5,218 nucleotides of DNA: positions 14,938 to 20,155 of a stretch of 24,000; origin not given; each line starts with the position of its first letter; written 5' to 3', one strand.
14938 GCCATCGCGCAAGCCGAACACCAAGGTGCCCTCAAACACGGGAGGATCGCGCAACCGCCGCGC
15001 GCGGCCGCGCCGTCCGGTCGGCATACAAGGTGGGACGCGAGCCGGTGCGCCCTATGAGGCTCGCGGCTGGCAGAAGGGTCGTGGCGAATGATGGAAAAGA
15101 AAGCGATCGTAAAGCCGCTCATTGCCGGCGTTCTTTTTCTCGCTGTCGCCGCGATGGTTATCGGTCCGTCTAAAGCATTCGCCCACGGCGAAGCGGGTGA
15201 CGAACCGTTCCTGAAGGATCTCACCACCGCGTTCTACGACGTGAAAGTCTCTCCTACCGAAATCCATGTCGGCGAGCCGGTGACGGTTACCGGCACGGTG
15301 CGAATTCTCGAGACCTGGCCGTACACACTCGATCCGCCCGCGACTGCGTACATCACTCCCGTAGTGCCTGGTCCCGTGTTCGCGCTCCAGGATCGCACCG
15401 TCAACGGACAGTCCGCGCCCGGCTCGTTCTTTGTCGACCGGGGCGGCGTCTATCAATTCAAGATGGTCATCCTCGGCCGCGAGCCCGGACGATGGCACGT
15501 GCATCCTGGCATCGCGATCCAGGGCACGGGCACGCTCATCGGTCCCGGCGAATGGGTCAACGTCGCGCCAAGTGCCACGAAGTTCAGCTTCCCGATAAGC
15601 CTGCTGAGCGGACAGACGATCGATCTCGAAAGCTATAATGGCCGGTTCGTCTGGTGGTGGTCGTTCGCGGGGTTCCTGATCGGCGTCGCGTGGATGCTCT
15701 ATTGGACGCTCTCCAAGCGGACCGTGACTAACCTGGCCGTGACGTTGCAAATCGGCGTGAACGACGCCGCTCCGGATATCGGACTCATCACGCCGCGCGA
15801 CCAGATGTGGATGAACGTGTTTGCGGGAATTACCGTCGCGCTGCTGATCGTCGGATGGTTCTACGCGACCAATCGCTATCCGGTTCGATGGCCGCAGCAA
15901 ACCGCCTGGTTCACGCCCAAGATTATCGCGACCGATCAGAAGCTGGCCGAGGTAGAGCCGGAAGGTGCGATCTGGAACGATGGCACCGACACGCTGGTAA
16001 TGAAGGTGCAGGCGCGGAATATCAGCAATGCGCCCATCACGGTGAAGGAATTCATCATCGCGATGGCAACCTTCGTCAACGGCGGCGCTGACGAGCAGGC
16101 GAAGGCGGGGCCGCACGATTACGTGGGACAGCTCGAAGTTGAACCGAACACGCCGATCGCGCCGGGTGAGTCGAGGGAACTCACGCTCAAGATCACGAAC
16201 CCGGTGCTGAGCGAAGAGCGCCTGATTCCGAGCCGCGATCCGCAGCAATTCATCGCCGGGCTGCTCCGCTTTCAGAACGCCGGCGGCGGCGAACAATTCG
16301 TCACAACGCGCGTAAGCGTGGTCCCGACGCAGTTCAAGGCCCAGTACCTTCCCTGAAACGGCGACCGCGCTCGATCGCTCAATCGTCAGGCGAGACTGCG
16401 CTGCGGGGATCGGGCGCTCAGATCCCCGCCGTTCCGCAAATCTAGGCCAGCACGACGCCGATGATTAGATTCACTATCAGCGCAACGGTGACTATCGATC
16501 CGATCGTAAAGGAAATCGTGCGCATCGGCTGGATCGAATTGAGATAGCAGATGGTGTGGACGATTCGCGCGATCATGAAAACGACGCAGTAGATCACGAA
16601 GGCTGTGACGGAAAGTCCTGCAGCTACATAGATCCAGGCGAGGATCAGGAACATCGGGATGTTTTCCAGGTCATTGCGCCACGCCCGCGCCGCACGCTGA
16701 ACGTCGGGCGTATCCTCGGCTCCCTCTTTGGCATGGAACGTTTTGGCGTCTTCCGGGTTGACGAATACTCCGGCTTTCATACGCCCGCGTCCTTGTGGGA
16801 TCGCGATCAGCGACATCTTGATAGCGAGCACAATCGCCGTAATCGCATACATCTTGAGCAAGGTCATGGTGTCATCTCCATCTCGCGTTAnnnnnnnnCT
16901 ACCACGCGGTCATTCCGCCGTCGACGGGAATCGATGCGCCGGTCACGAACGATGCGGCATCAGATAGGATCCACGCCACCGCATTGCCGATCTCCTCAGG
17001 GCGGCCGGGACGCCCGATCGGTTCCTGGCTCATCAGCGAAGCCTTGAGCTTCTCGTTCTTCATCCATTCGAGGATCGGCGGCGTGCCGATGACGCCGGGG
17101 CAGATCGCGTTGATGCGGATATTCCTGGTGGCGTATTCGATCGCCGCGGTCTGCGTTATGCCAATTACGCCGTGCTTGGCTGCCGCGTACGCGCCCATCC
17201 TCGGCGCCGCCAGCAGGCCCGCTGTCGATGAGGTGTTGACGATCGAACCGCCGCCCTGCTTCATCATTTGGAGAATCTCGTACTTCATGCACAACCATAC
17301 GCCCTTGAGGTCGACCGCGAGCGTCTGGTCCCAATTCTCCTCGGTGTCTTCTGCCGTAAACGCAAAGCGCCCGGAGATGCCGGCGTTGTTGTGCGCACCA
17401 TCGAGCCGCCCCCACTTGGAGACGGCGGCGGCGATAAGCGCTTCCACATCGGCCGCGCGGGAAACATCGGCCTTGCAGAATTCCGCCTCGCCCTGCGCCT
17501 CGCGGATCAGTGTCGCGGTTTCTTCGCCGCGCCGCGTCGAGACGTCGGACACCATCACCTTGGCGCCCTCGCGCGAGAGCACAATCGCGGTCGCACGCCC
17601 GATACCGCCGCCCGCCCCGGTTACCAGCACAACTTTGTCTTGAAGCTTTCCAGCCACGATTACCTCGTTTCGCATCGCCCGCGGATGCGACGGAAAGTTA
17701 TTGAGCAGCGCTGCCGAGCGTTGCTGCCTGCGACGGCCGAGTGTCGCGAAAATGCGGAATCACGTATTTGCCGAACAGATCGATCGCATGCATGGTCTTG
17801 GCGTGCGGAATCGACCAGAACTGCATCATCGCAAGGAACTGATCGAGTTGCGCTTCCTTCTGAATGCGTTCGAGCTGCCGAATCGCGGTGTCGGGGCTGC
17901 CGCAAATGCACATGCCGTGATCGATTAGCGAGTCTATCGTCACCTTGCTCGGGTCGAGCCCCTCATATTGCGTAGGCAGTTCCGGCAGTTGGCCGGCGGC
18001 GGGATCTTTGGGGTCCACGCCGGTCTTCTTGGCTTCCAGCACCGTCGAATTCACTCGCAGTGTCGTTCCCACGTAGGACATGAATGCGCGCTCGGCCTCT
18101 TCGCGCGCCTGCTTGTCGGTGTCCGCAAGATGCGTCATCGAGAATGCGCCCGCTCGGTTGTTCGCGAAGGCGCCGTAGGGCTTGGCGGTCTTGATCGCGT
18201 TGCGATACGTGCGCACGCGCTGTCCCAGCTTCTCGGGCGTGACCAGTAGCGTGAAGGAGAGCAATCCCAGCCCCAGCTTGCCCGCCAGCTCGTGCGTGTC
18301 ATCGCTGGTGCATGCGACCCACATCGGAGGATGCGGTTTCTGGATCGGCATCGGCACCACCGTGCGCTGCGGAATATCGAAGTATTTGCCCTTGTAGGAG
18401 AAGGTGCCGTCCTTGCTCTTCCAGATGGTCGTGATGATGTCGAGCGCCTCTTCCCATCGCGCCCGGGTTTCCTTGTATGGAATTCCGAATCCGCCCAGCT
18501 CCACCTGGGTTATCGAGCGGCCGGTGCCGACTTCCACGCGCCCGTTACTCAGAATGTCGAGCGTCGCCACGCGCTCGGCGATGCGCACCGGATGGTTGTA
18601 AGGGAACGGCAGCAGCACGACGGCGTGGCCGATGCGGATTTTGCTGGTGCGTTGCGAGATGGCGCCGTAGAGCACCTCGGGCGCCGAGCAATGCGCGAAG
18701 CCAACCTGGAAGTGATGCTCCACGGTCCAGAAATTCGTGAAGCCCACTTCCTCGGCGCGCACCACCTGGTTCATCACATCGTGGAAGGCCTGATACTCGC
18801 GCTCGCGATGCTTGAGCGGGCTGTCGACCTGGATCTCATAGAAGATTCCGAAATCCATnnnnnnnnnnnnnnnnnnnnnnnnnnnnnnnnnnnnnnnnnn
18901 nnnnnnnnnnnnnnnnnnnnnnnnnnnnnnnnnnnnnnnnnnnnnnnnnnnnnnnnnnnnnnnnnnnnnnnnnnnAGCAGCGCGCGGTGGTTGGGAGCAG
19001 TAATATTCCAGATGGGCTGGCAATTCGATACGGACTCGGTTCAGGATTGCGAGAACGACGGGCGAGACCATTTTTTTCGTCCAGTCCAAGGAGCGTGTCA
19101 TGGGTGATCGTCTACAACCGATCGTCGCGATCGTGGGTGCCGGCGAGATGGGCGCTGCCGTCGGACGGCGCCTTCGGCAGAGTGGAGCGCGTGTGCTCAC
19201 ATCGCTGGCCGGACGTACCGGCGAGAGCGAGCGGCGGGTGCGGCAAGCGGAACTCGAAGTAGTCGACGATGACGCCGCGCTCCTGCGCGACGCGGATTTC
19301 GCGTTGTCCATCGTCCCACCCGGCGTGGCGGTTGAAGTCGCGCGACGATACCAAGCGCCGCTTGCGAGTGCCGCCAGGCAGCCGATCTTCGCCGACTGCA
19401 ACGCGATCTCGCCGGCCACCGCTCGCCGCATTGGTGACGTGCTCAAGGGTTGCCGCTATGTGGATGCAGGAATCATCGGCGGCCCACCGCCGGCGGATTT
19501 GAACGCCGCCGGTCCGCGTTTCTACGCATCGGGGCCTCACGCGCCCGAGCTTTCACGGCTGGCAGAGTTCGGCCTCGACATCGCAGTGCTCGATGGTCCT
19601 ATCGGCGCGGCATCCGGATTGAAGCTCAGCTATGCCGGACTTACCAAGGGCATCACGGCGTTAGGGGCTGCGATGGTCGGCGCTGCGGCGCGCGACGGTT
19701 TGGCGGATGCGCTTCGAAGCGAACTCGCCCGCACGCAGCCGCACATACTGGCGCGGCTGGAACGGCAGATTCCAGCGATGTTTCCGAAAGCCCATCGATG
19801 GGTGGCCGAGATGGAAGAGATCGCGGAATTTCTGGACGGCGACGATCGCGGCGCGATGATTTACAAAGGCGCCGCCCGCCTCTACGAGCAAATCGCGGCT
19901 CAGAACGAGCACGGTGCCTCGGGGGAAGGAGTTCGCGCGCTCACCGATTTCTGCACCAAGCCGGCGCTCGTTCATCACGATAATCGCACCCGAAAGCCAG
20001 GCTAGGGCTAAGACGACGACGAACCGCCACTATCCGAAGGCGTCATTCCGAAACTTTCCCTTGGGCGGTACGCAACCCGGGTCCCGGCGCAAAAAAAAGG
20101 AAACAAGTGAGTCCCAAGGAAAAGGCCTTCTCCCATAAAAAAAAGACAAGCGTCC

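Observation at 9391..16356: Single 8-gene transcription unit joining a flavocytochrome dehydrogenase, a copper chaperone and a copper membrane monooxygenase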

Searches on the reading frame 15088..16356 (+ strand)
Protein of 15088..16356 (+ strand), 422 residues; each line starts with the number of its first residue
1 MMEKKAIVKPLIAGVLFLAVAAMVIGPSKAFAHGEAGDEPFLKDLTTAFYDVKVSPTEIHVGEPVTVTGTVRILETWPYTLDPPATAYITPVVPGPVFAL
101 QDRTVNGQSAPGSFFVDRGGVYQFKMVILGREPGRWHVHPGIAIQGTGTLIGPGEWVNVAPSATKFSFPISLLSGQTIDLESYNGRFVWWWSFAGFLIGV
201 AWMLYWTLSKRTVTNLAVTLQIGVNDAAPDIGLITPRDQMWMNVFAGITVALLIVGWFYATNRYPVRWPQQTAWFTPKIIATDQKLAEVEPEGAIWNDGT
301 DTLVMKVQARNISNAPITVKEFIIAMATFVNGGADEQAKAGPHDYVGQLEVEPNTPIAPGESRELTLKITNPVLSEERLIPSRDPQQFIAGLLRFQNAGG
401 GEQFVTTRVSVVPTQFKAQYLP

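Call 4: search_protein_families(library=pfam, proteins=[window:15088-16356:+], max_evalue=0.01)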
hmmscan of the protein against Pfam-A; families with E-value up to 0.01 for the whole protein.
window:15088-16356:+ (422 aa): 1 family
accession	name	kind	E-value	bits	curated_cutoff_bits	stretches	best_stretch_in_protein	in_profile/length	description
PF04744.17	Monooxygenase_B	-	5.9e-78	263.2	22.7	1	34-414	1-379/380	Monooxygenase subunit B protein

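Call 5: search_protein_families(library=ncbifam, proteins=[window:15088-16356:+], max_evalue=0.01)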
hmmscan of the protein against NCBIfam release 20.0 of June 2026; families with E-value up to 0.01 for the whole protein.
window:15088-16356:+ (422 aa): 2 families
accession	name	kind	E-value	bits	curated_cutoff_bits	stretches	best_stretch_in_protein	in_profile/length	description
NF041640.1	AmoB_BACT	equivalog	5.1e-84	282.5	336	1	11-414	7-409/410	bacterial ammonia monooxygenase, subunit AmoB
TIGR03079.1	CH4_NH3mon_ox_B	equivalog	1.8e-55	188.5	394.9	1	21-414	8-398/399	methane monooxygenase/ammonia monooxygenase subunit B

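Call 57: search_solved_structures(query=window:15088-16356:+, max_evalue=1e-10, show_alignments=1)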
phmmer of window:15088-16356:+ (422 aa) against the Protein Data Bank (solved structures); distinct sequences matched with E-value up to 1e-10: 10.
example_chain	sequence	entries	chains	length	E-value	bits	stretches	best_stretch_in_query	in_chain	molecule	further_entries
3rgb_A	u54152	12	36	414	1.1e-61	212.2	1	12-414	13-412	Methane monooxygenase subunit B2 | Particulate methane monooxygenase alpha subunit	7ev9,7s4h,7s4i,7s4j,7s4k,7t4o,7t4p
6cxh_A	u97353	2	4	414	8.4e-60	205.9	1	7-414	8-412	Particulate methane monooxygenase, B subunit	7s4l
11ll_Aa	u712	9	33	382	1.4e-58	201.9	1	33-414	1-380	Particulate methane monooxygenase alpha subunit | particulate methane monooxygenase, B subunit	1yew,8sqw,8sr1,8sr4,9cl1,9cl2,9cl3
3rfr_A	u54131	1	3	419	9.6e-50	172.8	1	14-406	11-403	PmoB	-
4phz_A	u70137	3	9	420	1.9e-49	171.8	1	13-405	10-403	Particulate methane monooxygenase subunit B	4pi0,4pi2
7s4m_A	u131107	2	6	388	1.7e-46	162.1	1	33-401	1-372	Particulate methane monooxygenase alpha subunit | Methane monooxygenase/ammonia monooxygenase subunit B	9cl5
3chx_A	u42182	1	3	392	5.5e-46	160.4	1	33-408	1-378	PmoB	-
9leg_B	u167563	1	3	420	1.6e-41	145.7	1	14-414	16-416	Ammonia monooxygenase subunit B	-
9pxf_A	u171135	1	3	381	1.1e-38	136.4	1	33-413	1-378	Ammonia monooxygenase subunit B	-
9cl6_A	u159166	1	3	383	1.5e-37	132.6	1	33-414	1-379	Ammonia monooxygenase beta subunit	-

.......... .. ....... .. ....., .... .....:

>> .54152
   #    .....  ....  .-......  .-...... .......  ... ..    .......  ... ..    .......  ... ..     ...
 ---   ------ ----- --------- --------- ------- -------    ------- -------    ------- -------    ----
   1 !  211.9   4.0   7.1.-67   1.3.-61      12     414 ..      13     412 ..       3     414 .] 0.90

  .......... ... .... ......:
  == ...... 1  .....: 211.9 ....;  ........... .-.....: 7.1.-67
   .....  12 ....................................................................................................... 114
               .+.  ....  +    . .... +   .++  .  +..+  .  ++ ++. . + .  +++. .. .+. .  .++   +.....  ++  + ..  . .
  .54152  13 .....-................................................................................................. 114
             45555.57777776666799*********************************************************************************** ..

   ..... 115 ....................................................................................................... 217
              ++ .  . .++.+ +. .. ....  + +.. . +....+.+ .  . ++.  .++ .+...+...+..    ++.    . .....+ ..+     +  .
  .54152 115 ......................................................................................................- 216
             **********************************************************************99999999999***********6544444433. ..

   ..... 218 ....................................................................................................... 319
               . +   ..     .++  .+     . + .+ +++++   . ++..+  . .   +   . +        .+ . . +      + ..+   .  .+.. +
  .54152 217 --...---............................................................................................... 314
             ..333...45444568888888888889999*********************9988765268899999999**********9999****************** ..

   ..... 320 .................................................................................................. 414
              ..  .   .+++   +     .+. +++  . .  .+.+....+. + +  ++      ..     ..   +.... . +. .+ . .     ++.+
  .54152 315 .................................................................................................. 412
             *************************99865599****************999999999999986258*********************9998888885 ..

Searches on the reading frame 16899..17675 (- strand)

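Call 7: search_protein_families(library=pfam, proteins=[window:16899-17675:-], max_evalue=0.001)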
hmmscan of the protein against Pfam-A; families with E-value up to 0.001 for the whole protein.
window:16899-17675:- (258 aa): 6 families
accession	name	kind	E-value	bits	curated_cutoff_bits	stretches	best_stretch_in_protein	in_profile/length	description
PF13561.12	adh_short_C2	-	6.4e-67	226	27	1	20-256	1-236/236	Enoyl-(Acyl carrier protein) reductase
PF00106.31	adh_short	-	5e-55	186.5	26.6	1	14-199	1-185/195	short chain dehydrogenase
PF08659.16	KR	-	2.5e-15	57.3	22.6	1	16-167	3-153/180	KR domain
PF23441.1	SDR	-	9.1e-05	22.4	27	1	8-255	2-255/258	SDR-like rossmann domain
PF01370.27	Epimerase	-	0.00016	21.6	20.9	1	16-83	1-62/240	NAD dependent epimerase/dehydratase family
PF02882.25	THF_DHG_CYH_C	-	0.0004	20.2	27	0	10-71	33-97/160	Tetrahydrofolate dehydrogenase/cyclohydrolase, NAD(P)-binding domain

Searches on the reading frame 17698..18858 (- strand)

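Call 7: search_protein_families(library=pfam, proteins=[window:17698-18858:-], max_evalue=0.001)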
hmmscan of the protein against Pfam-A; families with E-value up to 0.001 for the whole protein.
window:17698-18858:- (386 aa): 1 family
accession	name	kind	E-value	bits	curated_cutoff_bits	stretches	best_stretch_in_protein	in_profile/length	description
PF00296.26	Bac_luciferase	-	5.2e-59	200.6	27.9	1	1-333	1-308/314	Luciferase-like monooxygenase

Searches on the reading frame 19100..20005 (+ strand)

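Call 7: search_protein_families(library=pfam, proteins=[window:19100-20005:+], max_evalue=0.001)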
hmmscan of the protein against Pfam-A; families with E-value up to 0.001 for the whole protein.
window:19100-20005:+ (301 aa): 4 families
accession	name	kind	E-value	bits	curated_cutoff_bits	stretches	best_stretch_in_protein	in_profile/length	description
PF09130.16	DUF1932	-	5.1e-20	71.6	25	1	196-264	1-69/70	Domain of unknown function (DUF1932)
PF03446.21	NAD_binding_2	-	6.3e-10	39.7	21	1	9-133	2-127/161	NAD binding domain of 6-phosphogluconate dehydrogenase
PF03807.23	F420_oxidored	-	3.4e-05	24.8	21.6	1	9-84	2-79/94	NADP oxidoreductase coenzyme F420-dependent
PF07991.19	KARI_N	-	0.00028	21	20.6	1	9-83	7-79/165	Acetohydroxy acid isomeroreductase, NADPH-binding domain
